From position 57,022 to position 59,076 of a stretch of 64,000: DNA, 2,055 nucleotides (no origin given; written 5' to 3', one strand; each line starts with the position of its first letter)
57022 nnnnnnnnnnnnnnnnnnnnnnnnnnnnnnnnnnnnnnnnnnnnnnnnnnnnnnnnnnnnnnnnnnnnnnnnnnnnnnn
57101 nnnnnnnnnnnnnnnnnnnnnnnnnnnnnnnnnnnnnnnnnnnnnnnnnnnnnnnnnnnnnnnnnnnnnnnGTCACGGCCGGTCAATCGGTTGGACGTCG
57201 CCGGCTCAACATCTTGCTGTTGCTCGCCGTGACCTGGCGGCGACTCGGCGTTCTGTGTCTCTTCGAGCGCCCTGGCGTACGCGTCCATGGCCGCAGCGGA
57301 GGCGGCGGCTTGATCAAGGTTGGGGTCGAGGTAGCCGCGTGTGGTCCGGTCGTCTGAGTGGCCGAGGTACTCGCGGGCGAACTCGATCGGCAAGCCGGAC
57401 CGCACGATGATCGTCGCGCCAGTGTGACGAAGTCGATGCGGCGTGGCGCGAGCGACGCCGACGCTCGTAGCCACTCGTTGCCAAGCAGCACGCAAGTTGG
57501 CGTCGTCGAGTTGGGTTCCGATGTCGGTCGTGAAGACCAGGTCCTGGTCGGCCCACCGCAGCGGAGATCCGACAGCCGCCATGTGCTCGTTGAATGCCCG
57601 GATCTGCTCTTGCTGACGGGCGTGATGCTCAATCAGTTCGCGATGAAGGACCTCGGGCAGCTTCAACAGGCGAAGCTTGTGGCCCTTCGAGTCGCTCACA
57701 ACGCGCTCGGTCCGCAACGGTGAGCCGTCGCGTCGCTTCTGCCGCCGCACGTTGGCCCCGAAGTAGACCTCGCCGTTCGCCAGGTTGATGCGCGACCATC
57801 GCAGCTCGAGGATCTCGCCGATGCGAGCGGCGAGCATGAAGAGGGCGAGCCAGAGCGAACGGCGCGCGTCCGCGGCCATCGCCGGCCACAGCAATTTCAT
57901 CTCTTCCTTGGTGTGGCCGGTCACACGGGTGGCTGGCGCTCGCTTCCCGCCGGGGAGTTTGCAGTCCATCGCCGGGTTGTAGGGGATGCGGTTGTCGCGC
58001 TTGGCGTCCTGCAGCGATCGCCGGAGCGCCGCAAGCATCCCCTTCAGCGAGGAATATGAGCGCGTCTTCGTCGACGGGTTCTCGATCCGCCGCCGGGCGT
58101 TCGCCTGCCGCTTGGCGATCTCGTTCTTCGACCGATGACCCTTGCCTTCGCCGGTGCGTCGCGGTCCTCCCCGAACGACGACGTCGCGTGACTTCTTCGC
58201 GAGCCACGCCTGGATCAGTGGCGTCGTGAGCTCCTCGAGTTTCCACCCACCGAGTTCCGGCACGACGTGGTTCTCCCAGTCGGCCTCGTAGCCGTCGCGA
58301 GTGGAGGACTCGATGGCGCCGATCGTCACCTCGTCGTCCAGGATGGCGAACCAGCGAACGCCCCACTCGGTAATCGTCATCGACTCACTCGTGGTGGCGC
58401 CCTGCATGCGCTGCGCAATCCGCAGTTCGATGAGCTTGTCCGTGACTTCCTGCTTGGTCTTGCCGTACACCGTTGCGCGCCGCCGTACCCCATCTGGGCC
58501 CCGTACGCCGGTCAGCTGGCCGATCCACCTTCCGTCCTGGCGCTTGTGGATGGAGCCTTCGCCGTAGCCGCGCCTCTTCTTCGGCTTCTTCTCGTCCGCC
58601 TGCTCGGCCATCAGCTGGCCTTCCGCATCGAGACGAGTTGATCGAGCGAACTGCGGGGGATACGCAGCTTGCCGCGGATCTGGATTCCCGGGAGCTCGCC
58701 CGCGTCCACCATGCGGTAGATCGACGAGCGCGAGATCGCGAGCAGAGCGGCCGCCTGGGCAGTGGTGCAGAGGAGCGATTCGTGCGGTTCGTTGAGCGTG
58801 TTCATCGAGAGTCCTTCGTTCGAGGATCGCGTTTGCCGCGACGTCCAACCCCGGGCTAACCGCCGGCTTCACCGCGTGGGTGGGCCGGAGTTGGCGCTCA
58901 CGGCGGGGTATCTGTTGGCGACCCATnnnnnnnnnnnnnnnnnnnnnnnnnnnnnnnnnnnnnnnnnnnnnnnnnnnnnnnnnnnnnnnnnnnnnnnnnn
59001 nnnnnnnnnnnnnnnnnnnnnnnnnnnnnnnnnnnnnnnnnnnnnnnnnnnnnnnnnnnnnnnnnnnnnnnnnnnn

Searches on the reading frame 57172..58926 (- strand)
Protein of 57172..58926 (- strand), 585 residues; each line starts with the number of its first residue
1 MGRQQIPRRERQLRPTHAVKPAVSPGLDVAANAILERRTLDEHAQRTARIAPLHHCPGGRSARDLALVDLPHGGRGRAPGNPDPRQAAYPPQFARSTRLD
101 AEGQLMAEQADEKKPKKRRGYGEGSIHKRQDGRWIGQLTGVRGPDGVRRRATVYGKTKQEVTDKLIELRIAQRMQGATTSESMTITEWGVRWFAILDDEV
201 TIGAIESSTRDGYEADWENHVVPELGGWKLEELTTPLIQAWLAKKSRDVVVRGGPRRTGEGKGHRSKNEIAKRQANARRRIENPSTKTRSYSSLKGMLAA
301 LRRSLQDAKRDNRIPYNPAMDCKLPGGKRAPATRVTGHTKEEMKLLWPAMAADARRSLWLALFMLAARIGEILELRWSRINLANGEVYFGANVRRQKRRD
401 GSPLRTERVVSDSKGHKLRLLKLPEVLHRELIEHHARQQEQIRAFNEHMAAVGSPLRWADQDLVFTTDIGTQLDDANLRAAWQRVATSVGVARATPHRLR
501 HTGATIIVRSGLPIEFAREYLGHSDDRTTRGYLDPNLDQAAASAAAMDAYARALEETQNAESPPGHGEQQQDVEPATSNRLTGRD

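Call 21: search_protein_families(library=pfam, proteins=[window:57172-58926:-], max_evalue=0.01)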
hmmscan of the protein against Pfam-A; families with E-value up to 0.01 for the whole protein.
window:57172-58926:- (585 aa): 2 families
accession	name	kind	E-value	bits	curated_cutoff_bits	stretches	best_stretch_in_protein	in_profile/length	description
PF00589.27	Phage_integrase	-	2.2e-18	67.1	27.1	1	341-535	6-168/172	Phage integrase family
PF14659.12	Phage_int_SAM_3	-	0.00098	19.7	22.6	1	205-244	17-56/58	Phage integrase, N-terminal SAM-like domain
